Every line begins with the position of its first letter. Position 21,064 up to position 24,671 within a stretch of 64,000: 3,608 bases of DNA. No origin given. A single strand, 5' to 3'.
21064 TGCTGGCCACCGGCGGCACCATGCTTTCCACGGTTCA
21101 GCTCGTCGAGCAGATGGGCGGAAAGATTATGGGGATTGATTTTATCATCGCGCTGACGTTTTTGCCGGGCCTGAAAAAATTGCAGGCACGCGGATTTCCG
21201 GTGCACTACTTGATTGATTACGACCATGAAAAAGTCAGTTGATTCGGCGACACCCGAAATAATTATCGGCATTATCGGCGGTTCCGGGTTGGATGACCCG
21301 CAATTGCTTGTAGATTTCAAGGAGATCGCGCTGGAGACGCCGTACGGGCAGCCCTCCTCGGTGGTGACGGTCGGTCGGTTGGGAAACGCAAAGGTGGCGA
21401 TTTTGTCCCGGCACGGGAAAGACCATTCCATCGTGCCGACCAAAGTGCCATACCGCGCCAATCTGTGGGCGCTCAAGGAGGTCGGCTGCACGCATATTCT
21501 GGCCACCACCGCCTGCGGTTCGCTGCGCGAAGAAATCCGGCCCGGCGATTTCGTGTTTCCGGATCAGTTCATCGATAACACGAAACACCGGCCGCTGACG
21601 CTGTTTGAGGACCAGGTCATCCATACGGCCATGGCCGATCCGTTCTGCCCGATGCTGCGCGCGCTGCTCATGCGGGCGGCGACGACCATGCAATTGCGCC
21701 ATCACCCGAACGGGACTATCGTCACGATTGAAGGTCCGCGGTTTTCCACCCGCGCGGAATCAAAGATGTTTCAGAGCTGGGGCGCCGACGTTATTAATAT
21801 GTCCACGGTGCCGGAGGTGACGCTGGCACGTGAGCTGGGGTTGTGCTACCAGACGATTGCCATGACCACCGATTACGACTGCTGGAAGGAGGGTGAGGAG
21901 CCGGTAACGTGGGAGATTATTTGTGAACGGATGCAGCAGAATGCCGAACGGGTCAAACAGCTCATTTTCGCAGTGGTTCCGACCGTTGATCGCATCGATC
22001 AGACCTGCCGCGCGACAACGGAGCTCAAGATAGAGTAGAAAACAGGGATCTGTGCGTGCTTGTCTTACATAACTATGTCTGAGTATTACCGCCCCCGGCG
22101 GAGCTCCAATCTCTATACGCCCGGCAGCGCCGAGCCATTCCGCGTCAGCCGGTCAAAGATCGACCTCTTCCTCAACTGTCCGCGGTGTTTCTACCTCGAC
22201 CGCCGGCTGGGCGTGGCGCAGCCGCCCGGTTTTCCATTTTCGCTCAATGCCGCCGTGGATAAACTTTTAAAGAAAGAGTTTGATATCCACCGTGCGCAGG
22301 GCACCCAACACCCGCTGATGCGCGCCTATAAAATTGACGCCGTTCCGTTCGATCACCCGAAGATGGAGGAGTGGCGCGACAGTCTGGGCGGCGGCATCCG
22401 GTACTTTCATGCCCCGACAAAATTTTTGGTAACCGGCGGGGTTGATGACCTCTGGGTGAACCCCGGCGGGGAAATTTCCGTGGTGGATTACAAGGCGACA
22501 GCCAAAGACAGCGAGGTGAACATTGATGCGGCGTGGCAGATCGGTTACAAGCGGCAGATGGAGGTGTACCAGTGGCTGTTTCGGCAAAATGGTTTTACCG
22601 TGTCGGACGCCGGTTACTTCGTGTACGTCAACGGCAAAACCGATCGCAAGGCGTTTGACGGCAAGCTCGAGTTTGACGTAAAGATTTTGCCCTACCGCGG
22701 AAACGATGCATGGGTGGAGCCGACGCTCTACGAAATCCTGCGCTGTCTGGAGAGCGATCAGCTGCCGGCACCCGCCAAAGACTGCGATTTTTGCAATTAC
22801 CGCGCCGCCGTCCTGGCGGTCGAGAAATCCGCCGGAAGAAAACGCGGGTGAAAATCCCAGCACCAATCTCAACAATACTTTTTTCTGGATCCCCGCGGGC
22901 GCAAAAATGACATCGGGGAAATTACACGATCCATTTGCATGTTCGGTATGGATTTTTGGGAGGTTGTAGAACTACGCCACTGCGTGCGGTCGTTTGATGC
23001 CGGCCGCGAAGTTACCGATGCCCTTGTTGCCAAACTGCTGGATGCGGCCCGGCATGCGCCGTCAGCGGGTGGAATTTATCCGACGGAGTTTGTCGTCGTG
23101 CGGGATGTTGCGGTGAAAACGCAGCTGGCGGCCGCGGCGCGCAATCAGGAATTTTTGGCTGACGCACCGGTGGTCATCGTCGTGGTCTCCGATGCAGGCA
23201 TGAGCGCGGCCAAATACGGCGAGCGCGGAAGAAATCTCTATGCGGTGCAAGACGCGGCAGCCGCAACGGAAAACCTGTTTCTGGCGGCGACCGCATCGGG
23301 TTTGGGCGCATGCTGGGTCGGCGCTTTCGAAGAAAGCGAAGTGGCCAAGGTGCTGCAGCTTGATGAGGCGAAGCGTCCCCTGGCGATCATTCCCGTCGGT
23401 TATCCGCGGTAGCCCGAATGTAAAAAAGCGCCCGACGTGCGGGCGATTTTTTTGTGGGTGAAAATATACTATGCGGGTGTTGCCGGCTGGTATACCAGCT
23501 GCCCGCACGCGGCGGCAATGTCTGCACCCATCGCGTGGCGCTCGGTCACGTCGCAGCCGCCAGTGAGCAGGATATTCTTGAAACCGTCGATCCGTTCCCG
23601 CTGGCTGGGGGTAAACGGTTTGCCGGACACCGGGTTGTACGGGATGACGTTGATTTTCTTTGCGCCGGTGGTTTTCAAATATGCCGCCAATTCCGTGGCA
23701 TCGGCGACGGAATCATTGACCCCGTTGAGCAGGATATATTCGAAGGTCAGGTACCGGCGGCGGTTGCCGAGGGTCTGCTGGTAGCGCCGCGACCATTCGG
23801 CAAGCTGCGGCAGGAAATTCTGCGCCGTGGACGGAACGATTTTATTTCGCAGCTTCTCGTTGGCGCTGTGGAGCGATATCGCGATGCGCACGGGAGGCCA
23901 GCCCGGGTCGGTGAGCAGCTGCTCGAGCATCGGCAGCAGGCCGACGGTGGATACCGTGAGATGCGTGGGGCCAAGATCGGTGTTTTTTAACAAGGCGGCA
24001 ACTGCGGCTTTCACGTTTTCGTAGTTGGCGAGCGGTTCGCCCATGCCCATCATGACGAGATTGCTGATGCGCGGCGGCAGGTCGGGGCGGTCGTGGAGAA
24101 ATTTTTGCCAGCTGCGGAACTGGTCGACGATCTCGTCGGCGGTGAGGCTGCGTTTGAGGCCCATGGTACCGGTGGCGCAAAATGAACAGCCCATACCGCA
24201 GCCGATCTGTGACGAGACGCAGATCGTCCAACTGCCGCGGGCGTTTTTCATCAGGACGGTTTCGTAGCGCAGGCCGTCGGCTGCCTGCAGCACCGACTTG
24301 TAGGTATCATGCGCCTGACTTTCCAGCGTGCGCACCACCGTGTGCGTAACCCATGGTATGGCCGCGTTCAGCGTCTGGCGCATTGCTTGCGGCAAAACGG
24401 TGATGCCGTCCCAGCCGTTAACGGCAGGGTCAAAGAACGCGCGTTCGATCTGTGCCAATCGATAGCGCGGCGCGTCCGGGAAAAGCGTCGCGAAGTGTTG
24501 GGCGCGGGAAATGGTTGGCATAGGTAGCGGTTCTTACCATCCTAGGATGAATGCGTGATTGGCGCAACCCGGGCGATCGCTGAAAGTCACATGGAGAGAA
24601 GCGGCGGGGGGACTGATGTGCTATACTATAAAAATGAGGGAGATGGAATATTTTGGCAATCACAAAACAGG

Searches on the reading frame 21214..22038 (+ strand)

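Call 68: search_protein_families(library=pfam, proteins=[window:21214-22038:+], max_evalue=0.0001)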
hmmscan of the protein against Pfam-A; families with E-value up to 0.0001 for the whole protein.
window:21214-22038:+ (274 aa): 1 family
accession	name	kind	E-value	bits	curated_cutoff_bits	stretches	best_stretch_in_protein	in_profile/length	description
PF01048.26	PNP_UDP_1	-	9.6e-50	169.6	25.1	1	18-255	2-232/233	Phosphorylase superfamily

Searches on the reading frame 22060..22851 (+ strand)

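Call 68: search_protein_families(library=pfam, proteins=[window:22060-22851:+], max_evalue=0.0001)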
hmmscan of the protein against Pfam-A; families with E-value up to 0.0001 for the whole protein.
window:22060-22851:+ (263 aa): 1 family
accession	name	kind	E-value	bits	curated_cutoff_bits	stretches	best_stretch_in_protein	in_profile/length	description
PF12705.13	PDDEXK_1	-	3.5e-13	50.5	22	1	97-249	105-244/247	PD-(D/E)XK nuclease superfamily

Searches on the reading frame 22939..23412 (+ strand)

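Call 68: search_protein_families(library=pfam, proteins=[window:22939-23412:+], max_evalue=0.0001)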
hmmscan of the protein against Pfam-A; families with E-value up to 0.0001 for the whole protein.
window:22939-23412:+ (157 aa): 2 families
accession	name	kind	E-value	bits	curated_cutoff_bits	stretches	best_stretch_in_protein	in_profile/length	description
PF00881.29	Nitroreductase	-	1.3e-35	123.5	23.5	2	66-155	80-167/167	Nitroreductase family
PF14512.11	TM1586_NiRdase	-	5.8e-10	39.6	27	1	111-156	89-133/215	Putative TM nitroreductase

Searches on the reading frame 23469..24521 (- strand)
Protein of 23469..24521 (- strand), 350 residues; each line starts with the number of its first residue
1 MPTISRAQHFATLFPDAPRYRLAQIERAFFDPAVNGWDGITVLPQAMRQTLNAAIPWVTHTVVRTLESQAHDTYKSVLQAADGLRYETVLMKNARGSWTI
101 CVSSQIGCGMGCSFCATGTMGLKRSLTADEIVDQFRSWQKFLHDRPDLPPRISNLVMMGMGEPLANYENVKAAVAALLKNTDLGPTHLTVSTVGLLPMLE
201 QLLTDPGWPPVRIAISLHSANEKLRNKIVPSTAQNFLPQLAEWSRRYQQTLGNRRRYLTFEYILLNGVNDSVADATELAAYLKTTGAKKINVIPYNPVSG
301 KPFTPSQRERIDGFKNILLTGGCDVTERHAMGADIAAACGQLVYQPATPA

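Call 69: search_protein_families(library=pfam, proteins=[window:23469-24521:-], max_evalue=0.0001)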
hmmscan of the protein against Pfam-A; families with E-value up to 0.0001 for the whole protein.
window:23469-24521:- (350 aa): 1 family
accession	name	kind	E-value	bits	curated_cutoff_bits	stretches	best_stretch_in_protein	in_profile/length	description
PF04055.27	Radical_SAM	-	4.7e-13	50.1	29.5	1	104-271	3-157/166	Radical SAM superfamily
